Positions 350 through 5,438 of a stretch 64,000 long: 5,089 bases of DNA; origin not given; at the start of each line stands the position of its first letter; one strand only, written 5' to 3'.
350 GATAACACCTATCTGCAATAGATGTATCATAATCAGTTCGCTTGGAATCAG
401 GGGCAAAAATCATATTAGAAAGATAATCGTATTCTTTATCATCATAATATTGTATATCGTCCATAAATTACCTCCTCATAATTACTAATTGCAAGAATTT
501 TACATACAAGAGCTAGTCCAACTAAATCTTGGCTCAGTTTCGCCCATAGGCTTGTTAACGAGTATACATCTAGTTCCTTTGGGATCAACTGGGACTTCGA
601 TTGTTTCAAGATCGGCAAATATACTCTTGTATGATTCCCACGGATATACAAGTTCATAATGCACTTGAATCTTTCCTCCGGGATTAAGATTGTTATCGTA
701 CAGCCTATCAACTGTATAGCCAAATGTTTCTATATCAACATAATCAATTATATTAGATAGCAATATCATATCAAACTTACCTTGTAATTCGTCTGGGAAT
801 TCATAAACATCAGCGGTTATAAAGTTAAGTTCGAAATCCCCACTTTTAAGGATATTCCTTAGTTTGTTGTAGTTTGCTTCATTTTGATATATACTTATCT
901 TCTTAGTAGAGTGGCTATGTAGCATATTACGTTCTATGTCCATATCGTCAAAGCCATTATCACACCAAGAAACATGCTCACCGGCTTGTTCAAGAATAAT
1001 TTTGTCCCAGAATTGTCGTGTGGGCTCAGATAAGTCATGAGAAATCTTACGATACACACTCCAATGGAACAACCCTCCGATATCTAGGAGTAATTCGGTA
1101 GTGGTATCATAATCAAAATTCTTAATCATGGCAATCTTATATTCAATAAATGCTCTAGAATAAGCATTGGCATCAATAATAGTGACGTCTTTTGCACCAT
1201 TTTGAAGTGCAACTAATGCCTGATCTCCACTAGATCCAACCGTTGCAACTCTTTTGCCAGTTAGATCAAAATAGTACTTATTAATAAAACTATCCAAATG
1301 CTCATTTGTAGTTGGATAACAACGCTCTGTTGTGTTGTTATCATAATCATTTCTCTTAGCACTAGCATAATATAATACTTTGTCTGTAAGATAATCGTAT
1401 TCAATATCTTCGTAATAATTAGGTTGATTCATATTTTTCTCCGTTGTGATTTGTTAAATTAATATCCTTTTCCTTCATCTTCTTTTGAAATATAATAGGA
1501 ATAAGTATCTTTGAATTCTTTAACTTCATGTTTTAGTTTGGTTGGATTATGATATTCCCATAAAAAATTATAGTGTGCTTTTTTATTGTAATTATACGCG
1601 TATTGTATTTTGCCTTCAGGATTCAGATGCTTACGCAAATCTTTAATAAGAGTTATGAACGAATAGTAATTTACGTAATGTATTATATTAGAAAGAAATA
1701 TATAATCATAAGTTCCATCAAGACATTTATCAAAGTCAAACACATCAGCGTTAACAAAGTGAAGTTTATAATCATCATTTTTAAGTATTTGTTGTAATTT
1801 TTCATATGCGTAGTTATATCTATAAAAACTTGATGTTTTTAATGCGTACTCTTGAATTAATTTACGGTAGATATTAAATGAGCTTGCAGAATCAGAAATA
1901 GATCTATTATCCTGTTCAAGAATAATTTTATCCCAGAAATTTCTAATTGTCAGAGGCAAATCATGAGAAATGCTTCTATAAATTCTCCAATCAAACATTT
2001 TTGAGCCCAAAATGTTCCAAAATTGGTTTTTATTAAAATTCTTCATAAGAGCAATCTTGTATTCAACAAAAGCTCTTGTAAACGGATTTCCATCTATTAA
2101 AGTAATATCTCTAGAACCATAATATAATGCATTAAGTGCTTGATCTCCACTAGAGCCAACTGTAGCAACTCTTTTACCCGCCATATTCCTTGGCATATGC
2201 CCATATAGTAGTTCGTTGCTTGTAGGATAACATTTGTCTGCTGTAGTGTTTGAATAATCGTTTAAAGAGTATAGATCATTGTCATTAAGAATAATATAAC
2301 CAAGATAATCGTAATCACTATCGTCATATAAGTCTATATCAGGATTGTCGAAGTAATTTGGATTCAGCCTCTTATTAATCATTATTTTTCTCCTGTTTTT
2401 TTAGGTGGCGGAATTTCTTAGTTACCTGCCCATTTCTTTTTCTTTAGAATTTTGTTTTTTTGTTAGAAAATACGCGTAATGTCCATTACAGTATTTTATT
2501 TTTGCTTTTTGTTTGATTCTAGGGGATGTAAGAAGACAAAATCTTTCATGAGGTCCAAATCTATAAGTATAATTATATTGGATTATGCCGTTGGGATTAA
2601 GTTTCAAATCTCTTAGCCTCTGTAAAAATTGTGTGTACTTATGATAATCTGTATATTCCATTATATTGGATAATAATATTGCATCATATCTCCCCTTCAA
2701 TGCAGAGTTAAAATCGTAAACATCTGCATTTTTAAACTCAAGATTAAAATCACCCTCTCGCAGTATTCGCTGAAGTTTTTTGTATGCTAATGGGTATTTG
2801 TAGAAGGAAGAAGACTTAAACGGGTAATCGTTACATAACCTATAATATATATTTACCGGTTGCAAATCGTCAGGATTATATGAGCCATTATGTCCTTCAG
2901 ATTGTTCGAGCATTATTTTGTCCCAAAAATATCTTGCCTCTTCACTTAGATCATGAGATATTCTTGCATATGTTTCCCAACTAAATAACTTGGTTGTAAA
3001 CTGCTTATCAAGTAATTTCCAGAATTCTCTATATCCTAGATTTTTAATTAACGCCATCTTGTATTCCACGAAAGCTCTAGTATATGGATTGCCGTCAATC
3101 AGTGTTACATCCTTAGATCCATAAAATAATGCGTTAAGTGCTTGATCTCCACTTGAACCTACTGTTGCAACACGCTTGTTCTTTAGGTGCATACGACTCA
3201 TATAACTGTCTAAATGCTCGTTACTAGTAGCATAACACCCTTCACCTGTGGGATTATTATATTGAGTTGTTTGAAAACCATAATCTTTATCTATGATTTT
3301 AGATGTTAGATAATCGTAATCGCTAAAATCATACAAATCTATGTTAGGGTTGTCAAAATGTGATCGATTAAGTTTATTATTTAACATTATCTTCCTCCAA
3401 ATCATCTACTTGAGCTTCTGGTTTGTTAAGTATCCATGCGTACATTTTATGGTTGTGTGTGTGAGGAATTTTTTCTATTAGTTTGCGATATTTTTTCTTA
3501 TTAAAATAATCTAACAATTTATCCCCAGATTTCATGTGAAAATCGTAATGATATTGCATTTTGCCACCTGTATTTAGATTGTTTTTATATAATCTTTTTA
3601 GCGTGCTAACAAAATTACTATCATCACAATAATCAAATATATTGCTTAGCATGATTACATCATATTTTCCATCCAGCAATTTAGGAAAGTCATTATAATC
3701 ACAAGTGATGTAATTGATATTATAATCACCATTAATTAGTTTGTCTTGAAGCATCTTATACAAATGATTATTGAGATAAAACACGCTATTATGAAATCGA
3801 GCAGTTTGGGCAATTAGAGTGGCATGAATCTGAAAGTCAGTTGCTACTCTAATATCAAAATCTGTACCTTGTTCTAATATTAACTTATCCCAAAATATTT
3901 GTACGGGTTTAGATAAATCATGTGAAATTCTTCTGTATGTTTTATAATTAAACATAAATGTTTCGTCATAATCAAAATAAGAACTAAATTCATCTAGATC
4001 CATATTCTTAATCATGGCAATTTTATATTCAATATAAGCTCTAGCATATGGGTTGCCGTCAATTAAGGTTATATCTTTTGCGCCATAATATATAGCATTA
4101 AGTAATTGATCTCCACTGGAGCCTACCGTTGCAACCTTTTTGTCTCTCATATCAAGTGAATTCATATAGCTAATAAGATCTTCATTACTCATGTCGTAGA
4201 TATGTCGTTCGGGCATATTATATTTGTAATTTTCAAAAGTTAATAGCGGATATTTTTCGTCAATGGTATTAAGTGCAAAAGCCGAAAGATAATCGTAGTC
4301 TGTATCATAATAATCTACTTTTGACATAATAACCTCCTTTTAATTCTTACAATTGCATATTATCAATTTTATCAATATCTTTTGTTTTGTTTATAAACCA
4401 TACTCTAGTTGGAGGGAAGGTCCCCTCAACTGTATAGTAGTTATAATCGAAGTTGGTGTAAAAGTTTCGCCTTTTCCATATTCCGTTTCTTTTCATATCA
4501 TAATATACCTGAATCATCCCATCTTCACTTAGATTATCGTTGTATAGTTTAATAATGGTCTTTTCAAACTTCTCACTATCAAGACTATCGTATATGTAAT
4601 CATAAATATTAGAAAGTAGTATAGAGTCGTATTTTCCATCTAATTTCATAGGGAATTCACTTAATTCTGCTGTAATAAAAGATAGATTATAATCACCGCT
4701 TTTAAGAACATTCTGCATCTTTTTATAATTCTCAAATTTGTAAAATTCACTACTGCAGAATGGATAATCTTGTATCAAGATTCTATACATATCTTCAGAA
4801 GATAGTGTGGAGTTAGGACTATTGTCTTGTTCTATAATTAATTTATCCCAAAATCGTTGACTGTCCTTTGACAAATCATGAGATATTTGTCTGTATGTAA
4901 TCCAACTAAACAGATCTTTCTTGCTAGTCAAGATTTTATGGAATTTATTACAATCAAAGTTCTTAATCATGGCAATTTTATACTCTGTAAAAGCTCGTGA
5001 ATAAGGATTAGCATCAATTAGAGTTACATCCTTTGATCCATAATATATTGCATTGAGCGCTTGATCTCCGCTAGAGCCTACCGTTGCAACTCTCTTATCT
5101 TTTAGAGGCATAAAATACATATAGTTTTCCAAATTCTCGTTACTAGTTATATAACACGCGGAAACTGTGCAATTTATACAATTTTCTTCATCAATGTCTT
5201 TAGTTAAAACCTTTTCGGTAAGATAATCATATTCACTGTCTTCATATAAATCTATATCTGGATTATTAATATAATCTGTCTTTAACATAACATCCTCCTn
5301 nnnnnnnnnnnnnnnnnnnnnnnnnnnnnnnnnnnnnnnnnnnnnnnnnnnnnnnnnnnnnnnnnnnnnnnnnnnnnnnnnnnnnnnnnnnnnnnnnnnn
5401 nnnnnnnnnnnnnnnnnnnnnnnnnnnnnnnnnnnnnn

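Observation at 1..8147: Single operon of at least nine tandem, diverged BtaA/DUF3419-like SAM-binding paralogs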

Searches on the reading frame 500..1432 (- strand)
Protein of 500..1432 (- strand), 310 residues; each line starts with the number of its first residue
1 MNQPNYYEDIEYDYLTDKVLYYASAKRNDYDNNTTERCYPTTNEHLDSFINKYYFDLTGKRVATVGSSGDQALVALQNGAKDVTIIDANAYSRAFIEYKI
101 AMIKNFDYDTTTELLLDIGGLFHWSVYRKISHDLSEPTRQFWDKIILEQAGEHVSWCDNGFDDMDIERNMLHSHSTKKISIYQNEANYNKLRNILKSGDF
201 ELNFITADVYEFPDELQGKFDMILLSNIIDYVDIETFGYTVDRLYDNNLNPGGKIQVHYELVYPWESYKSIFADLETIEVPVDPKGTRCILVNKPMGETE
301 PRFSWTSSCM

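Call 4: search_protein_families(library=pfam, proteins=[window:500-1432:-], max_evalue=1)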
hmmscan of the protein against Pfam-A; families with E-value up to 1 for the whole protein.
window:500-1432:- (310 aa): 4 families
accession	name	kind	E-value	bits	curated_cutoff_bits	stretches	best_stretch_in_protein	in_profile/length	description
PF11899.13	DUF3419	-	3.3e-14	53.3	28.2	2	39-144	12-117/385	Protein of unknown function (DUF3419)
PF13649.12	Methyltransf_25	-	0.08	14.1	27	1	186-253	32-97/97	Methyltransferase domain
PF08242.18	Methyltransf_12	-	0.2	12.8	30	1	201-255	47-98/98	Methyltransferase domain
PF25803.1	Spectrin_SYNE1_2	-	0.27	12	27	1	232-283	14-65/113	Nesprin-1, spectrin repeats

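Call 6: search_protein_families(library=ncbifam, proteins=[window:500-1432:-], max_evalue=0.1)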
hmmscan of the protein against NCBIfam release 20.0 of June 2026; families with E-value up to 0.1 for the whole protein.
window:500-1432:- (310 aa): 2 families
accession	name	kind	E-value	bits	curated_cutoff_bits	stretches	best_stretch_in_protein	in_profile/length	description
NF049952.1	23rRNACMtaseTlyA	equivalog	0.012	15.1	250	1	44-88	63-108/236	23S rRNA (cytidine-2'-O)-methyltransferase TlyA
TIGR00478.1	tly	subfamily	0.031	13.6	185.8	1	41-89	58-107/228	TlyA family rRNA (cytidine-2'-O)-methyltransferase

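Call 8: find_encoding_contigs(protein=window:500-1432:-, flank=10000, max_places=6)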
Protein window:500-1432:- (310 aa): 16 contigs read that carry it; 6 places shown.
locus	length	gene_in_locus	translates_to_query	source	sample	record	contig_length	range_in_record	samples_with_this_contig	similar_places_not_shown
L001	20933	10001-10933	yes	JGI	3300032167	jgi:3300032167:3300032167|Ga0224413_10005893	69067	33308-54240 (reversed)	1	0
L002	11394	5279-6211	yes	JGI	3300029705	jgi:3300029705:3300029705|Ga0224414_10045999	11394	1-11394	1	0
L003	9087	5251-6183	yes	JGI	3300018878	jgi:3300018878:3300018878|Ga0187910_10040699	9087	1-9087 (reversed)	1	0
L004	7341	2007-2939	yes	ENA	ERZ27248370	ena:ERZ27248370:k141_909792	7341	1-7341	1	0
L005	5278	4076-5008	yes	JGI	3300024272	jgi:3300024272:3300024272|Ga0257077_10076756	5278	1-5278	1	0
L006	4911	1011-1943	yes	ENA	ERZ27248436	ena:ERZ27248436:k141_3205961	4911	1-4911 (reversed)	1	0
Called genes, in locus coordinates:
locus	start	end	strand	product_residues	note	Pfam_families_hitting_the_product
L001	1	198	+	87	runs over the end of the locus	PF00312:Ribosomal_S15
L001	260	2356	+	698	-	PF01138:RNase_PH, PF03725:RNase_PH_C, PF03726:PNPase, PF01138:RNase_PH, PF00013:KH_1, PF00575:S1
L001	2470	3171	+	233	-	PF01522:Polysacc_deac_1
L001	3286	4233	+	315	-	PF11899:DUF3419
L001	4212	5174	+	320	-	PF11899:DUF3419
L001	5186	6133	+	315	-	PF11899:DUF3419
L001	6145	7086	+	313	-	PF11899:DUF3419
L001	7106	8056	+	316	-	PF11899:DUF3419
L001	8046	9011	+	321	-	PF11899:DUF3419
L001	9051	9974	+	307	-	PF11899:DUF3419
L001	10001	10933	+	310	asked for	PF11899:DUF3419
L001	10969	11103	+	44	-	-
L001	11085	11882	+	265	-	PF11899:DUF3419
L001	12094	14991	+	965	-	PF17854:FtsK_alpha, PF01580:FtsK_SpoIIIE, PF09397:FtsK_gamma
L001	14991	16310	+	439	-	PF00919:UPF0004, PF04055:Radical_SAM, PF01938:TRAM (weak), PF18693:TRAM_2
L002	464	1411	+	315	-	PF11899:DUF3419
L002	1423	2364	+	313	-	PF11899:DUF3419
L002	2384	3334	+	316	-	PF11899:DUF3419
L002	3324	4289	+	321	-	PF11899:DUF3419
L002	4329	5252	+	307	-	PF11899:DUF3419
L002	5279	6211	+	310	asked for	PF11899:DUF3419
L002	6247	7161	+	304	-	PF11899:DUF3419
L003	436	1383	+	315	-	PF11899:DUF3419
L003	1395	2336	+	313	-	PF11899:DUF3419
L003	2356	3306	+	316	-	PF11899:DUF3419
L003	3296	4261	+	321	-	PF11899:DUF3419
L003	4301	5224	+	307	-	PF11899:DUF3419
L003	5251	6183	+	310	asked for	PF11899:DUF3419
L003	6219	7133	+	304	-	PF11899:DUF3419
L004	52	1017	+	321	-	PF11899:DUF3419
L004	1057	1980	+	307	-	PF11899:DUF3419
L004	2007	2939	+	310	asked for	PF11899:DUF3419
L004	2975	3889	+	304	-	PF11899:DUF3419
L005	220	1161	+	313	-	PF11899:DUF3419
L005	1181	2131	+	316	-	PF11899:DUF3419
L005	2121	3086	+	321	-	PF11899:DUF3419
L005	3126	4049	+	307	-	PF11899:DUF3419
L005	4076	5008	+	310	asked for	PF11899:DUF3419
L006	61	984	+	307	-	PF11899:DUF3419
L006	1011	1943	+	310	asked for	PF11899:DUF3419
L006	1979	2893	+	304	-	PF11899:DUF3419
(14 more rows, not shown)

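Call 24: search_protein_families(library=padloc, proteins=[window:500-1432:-], max_evalue=0.1)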
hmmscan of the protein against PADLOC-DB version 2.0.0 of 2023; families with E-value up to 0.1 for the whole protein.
window:500-1432:- (310 aa): 0 families

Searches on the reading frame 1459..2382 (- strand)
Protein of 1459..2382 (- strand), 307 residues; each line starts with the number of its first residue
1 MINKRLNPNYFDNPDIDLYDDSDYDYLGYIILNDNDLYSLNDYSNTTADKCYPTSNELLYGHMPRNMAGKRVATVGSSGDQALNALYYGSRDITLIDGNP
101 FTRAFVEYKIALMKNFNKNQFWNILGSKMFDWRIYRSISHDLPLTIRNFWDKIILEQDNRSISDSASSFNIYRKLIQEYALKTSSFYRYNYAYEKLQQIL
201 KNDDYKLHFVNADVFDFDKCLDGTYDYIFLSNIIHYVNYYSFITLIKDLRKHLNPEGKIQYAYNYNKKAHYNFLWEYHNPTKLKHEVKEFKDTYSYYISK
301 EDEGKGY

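Call 4: search_protein_families(library=pfam, proteins=[window:1459-2382:-], max_evalue=1)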
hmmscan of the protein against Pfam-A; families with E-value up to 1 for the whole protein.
window:1459-2382:- (307 aa): 7 families
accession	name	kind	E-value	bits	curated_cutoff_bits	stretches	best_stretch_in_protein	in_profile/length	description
PF11899.13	DUF3419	-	9.9e-11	41.8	28.2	1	70-154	32-119/385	Protein of unknown function (DUF3419)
PF08242.18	Methyltransf_12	-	7e-05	23.9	30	1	197-259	38-98/98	Methyltransferase domain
PF13649.12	Methyltransf_25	-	0.00028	21.9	27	1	194-257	35-97/97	Methyltransferase domain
PF13489.12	Methyltransf_23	-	0.0044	17.2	27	1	200-261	60-116/164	Methyltransferase domain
PF08241.18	Methyltransf_11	-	0.0085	17.1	21.2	1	194-259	29-93/95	Methyltransferase domain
PF10294.15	Methyltransf_16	-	0.082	13.1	21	1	218-274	113-168/174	Lysine methyltransferase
PF01739.24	CheR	-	0.44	10.4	27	1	198-258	111-170/195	CheR methyltransferase, SAM binding domain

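Call 6: search_protein_families(library=ncbifam, proteins=[window:1459-2382:-], max_evalue=0.1)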
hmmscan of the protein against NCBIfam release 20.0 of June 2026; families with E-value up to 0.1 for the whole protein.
window:1459-2382:- (307 aa): 1 family
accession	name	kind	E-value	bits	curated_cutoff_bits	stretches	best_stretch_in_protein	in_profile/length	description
NF045881.1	PLipidMtase_Agro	equivalog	0.074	12.5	250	0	174-253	68-150/197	phospholipid N-methyltransferase PmtA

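Call 24: search_protein_families(library=padloc, proteins=[window:1459-2382:-], max_evalue=0.1)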
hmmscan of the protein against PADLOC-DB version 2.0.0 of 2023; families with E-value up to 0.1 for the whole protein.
window:1459-2382:- (307 aa): 0 families

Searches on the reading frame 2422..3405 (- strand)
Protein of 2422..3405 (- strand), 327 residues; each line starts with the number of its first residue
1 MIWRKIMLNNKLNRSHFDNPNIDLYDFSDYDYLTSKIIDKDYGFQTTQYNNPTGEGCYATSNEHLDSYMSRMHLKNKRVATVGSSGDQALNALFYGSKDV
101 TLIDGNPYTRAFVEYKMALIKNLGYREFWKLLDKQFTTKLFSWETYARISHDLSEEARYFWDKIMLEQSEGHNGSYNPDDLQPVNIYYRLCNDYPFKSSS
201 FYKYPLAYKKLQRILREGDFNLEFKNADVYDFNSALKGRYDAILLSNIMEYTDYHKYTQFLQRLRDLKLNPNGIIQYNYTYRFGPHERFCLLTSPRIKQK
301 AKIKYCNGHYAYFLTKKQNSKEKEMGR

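Call 4: search_protein_families(library=pfam, proteins=[window:2422-3405:-], max_evalue=1)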
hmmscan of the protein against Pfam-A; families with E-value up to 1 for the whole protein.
window:2422-3405:- (327 aa): 3 families
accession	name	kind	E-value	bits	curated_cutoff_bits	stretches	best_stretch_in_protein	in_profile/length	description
PF11899.13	DUF3419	-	1.1e-13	51.5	28.2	1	57-165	11-119/385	Protein of unknown function (DUF3419)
PF08242.18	Methyltransf_12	-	0.013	16.7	30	1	211-275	37-98/98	Methyltransferase domain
PF13649.12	Methyltransf_25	-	0.026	15.6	27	1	210-267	36-92/97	Methyltransferase domain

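Call 6: search_protein_families(library=ncbifam, proteins=[window:2422-3405:-], max_evalue=0.1)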
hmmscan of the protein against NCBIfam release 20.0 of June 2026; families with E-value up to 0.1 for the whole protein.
window:2422-3405:- (327 aa): 1 family
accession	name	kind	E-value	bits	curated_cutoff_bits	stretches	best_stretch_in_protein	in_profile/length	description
NF007902.0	PRK10611.1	equivalog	0.00097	18.4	435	1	209-279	193-262/287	protein-glutamate O-methyltransferase CheR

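Call 24: search_protein_families(library=padloc, proteins=[window:2422-3387:-], max_evalue=0.1)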
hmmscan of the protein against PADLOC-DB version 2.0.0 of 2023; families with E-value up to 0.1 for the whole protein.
window:2422-3387:- (321 aa): 0 families

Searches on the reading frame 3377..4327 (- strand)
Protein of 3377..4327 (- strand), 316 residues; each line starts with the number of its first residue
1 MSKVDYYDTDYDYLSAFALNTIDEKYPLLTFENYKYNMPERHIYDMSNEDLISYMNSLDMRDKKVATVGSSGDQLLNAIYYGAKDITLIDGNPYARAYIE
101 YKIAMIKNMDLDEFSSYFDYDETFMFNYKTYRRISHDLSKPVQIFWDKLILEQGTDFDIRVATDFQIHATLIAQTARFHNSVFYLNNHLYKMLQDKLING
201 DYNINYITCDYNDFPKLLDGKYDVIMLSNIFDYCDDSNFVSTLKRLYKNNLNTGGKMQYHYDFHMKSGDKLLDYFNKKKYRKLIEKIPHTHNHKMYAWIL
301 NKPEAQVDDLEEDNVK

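Call 4: search_protein_families(library=pfam, proteins=[window:3377-4327:-], max_evalue=1)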
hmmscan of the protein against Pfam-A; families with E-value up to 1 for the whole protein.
window:3377-4327:- (316 aa): 5 families
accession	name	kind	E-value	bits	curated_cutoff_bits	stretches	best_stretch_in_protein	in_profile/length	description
PF11899.13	DUF3419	-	9.4e-15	55.1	28.2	2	40-148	8-117/385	Protein of unknown function (DUF3419)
PF13649.12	Methyltransf_25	-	0.0033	18.5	27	1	192-248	36-91/97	Methyltransferase domain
PF08241.18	Methyltransf_11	-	0.018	16.1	21.2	1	193-249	34-89/95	Methyltransferase domain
PF17834.7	GHD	-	0.061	13.5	34.5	1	7-42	5-40/57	Beta-sandwich domain in beta galactosidase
PF08242.18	Methyltransf_12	-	0.15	13.2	30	0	207-256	51-97/98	Methyltransferase domain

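Call 6: search_protein_families(library=ncbifam, proteins=[window:3377-4327:-], max_evalue=0.1)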
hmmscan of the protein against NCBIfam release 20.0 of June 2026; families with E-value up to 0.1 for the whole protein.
window:3377-4327:- (316 aa): 3 families
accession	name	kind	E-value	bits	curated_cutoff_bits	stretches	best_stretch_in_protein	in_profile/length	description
TIGR01754.1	flav_RNR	hypoth_equivalog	0.00077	19.4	163.8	1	253-299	88-136/140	putative ribonucleotide reductase-associated flavodoxin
NF006747.0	PRK09271.1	equivalog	0.0016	18.2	104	1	254-299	93-140/160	flavodoxin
TIGR01415.1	trpB_rel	hypoth_equivalog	0.059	12.1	518.85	1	189-244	262-309/419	TrpB-like pyridoxal phosphate-dependent enzyme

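Call 24: search_protein_families(library=padloc, proteins=[window:3377-4327:-], max_evalue=0.1)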
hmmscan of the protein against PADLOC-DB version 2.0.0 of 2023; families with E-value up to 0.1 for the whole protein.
window:3377-4327:- (316 aa): 0 families

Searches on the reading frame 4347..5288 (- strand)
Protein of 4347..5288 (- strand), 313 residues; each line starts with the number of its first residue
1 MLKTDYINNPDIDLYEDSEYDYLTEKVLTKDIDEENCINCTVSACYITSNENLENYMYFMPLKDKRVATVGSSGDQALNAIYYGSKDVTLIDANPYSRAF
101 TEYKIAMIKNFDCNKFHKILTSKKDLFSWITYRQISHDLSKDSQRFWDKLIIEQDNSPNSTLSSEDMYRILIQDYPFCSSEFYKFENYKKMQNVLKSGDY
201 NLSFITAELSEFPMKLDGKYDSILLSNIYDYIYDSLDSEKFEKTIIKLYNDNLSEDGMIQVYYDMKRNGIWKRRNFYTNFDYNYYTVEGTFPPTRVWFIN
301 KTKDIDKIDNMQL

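Call 4: search_protein_families(library=pfam, proteins=[window:4347-5288:-], max_evalue=1)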
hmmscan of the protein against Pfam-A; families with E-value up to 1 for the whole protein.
window:4347-5288:- (313 aa): 1 family
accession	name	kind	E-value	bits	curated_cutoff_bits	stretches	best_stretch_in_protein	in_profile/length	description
PF11899.13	DUF3419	-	6.4e-13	49.1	28.2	1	49-149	15-117/385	Protein of unknown function (DUF3419)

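Call 6: search_protein_families(library=ncbifam, proteins=[window:4347-5288:-], max_evalue=0.1)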
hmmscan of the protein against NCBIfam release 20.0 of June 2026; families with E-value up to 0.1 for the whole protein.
window:4347-5288:- (313 aa): 0 families

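Call 24: search_protein_families(library=padloc, proteins=[window:4347-5288:-], max_evalue=0.1)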
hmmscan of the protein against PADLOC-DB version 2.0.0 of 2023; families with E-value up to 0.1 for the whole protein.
window:4347-5288:- (313 aa): 0 families
